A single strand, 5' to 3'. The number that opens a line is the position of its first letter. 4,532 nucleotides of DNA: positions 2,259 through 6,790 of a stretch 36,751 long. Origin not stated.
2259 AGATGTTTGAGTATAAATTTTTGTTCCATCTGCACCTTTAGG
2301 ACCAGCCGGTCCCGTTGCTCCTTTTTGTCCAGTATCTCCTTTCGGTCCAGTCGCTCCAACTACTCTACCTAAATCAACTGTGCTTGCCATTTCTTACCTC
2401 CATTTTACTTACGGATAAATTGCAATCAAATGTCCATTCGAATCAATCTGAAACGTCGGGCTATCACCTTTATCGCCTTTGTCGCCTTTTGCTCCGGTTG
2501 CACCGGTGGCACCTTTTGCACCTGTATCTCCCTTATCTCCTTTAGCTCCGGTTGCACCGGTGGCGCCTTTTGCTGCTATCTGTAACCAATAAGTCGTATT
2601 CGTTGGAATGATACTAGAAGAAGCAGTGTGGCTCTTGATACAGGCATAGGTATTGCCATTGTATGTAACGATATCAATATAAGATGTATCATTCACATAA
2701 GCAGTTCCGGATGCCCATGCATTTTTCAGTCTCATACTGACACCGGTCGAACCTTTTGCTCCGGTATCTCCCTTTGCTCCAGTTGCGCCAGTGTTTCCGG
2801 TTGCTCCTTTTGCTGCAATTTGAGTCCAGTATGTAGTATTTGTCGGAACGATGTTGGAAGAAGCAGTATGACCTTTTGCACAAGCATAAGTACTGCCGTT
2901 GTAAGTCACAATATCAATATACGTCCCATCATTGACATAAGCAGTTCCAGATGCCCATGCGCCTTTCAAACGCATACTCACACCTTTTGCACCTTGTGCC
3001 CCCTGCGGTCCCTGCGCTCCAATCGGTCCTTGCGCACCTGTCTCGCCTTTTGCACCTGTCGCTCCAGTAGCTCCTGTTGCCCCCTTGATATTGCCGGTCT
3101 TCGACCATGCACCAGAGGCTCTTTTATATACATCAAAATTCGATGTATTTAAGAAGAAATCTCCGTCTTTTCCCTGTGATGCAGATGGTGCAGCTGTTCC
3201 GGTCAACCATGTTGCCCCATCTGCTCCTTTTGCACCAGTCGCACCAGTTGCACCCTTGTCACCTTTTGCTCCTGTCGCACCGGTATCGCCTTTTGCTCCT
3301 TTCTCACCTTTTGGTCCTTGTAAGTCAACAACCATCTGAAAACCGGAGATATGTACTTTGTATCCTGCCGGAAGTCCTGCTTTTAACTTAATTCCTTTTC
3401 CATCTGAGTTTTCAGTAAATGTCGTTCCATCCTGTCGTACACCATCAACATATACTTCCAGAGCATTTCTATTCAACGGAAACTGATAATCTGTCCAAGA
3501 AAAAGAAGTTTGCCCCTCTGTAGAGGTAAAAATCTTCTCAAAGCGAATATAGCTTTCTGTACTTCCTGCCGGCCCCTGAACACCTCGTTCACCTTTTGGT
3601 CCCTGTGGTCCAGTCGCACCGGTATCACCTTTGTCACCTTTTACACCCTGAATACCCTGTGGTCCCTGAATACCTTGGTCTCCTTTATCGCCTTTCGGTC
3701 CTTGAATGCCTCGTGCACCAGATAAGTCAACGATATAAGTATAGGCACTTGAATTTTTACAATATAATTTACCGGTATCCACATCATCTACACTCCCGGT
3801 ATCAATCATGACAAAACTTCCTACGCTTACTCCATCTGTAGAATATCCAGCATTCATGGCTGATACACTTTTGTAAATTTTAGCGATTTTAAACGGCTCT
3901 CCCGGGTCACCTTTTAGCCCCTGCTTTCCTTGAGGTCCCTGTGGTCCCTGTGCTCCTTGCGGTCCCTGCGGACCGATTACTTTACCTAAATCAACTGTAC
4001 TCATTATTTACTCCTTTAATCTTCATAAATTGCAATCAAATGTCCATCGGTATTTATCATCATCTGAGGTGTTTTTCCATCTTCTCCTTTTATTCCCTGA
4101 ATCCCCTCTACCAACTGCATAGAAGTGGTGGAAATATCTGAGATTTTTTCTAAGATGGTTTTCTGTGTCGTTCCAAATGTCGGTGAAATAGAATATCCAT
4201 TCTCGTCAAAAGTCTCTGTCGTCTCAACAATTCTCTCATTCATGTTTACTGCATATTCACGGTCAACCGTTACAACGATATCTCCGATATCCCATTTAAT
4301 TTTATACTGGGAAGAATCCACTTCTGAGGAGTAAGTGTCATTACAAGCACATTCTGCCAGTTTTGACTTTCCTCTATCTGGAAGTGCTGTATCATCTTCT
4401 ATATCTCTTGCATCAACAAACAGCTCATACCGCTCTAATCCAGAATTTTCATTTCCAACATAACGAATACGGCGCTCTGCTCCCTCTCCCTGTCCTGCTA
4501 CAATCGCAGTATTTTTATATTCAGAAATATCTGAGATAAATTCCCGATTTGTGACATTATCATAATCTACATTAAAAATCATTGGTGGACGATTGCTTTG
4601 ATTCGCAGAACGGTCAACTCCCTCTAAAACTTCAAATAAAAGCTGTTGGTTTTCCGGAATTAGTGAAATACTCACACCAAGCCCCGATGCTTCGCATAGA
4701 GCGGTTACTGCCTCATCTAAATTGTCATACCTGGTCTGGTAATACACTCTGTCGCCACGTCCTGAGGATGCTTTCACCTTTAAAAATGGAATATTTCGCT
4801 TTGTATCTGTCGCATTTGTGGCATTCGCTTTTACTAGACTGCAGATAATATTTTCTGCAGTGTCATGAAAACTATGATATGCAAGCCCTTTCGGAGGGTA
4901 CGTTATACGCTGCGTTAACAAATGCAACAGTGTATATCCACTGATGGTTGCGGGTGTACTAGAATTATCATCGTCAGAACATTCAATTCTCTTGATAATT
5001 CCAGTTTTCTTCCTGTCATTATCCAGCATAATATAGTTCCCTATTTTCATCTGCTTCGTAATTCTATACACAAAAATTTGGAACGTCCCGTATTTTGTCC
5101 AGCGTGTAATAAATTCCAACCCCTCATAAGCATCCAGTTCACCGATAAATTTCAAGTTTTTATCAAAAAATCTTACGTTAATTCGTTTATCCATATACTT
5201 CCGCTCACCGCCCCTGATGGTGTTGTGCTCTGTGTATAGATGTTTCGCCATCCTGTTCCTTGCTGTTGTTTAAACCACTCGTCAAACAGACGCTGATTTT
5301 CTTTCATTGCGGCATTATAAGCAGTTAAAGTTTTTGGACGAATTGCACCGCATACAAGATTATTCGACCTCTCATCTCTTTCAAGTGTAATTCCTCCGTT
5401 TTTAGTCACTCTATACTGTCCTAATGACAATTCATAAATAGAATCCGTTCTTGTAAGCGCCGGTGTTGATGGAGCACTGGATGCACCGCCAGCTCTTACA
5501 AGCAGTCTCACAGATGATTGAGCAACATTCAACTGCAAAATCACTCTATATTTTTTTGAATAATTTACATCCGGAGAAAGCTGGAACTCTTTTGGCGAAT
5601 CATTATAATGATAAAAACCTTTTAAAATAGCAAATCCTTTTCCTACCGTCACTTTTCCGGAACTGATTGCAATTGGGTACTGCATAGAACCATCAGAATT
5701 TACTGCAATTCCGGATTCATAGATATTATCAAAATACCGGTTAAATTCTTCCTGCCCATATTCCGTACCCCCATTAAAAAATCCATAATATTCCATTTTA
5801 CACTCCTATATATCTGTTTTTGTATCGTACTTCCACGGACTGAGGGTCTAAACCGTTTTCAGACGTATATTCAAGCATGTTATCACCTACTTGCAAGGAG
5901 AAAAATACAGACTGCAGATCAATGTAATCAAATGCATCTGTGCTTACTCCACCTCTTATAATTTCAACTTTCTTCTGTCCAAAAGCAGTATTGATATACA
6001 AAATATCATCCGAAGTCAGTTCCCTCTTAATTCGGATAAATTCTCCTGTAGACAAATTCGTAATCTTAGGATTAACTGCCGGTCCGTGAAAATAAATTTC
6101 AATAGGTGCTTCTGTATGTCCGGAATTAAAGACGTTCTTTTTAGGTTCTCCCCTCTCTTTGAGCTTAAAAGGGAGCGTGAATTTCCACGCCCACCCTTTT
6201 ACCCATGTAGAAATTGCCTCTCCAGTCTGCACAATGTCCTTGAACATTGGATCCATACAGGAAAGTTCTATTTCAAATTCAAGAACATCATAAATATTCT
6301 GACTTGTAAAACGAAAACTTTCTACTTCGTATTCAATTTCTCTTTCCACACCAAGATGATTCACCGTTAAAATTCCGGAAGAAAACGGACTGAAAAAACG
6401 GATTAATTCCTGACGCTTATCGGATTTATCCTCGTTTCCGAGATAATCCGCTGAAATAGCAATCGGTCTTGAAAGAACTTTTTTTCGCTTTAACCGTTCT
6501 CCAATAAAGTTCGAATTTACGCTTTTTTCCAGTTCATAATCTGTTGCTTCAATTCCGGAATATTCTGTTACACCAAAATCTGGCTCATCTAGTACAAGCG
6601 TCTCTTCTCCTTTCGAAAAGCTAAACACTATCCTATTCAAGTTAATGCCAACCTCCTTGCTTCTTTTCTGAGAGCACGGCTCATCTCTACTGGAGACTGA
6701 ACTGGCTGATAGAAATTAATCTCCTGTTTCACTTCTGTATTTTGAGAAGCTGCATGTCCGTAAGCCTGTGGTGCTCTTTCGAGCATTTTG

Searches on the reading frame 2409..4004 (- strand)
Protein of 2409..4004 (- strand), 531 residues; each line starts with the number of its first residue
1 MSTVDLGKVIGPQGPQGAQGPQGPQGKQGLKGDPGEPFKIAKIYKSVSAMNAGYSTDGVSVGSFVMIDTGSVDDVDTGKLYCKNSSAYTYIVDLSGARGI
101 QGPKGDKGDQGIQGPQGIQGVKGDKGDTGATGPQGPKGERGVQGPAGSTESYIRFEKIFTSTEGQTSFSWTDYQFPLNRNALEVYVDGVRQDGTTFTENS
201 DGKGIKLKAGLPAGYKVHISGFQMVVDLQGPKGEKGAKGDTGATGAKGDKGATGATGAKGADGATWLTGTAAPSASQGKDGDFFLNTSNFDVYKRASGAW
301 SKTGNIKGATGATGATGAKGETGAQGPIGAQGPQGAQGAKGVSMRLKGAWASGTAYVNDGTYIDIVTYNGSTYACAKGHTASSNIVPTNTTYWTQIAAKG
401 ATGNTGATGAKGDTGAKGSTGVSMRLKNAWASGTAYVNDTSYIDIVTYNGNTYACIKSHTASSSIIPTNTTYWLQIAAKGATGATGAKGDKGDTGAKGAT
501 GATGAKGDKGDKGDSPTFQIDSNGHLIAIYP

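Call 60: search_protein_families(library=phrogs, proteins=[window:2409-4004:-], max_evalue=0.00001)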
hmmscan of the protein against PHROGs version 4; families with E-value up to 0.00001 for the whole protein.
window:2409-4004:- (531 aa): 54 families (the best 25 are shown)
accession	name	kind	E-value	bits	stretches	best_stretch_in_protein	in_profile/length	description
phrog_5073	-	tail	7.4e-63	214.3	3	219-422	98-283/519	tail fiber protein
phrog_819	-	tail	1.5e-57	196.5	3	11-150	565-685/1024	tail protein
phrog_6320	-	tail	4.8e-44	152.3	3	96-276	107-219/745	tail fiber protein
phrog_3904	-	tail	1.7e-37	130.2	3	10-130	785-890/1086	tail fiber protein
phrog_366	-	tail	2.7e-32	113.8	1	96-201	333-436/474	tail fiber protein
phrog_10972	-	tail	4.1e-30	106.4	2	88-148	152-212/343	tail fiber protein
phrog_4013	-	unknown function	1.5e-27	97.6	2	248-305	13-71/659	-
phrog_8745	-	tail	1.9e-27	96.1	2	307-425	1415-1483/1803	tail fiber protein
phrog_4440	-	tail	2.4e-26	93.9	1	13-148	161-306/410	tail fiber protein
phrog_1658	-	unknown function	4.7e-26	93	1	97-199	41-157/239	-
phrog_18350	-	tail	1.6e-25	91.3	2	187-378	87-229/253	tail fiber protein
phrog_36982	-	unknown function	1.7e-23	83.5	2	9-341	297-620/944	-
phrog_29268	-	unknown function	4.2e-23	82.4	2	297-519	308-541/653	-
phrog_26303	-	unknown function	1.1e-21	78.6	0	90-148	32-90/114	-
phrog_3420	-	unknown function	2.6e-21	75.9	2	221-353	258-390/929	-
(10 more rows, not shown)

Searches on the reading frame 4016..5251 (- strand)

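Call 60: search_protein_families(library=phrogs, proteins=[window:4016-5251:-], max_evalue=0.00001)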
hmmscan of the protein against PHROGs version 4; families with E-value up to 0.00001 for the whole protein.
window:4016-5251:- (411 aa): 3 families
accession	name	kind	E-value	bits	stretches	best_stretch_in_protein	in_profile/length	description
phrog_538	-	tail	1.1e-107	362.4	1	20-370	25-384/684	minor tail protein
phrog_33036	-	unknown function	9e-14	52.7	1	290-373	32-118/120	-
phrog_30994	-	tail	1.4e-07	31.1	1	124-302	129-304/668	minor tail protein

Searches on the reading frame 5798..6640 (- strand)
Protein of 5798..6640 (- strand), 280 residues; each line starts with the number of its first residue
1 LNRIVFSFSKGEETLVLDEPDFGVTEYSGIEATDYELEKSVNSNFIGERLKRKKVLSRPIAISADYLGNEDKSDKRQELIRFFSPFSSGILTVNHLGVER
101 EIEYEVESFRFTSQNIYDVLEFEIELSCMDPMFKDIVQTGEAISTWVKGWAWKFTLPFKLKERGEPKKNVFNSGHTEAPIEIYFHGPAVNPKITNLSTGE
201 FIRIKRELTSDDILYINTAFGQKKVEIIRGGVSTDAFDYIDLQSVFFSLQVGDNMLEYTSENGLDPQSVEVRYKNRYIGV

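Call 60: search_protein_families(library=phrogs, proteins=[window:5798-6640:-], max_evalue=0.00001)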
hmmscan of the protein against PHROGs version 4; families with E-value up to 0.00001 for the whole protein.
window:5798-6640:- (280 aa): 3 families
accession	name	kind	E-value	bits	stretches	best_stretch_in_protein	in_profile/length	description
phrog_36410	-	unknown function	8.3e-24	85.1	1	169-280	11-125/125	-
phrog_33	-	tail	2.3e-21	77.5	1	8-280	41-280/651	distal tail protein Dit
phrog_5577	-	tail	7.7e-09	36.3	1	119-278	139-295/295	minor tail protein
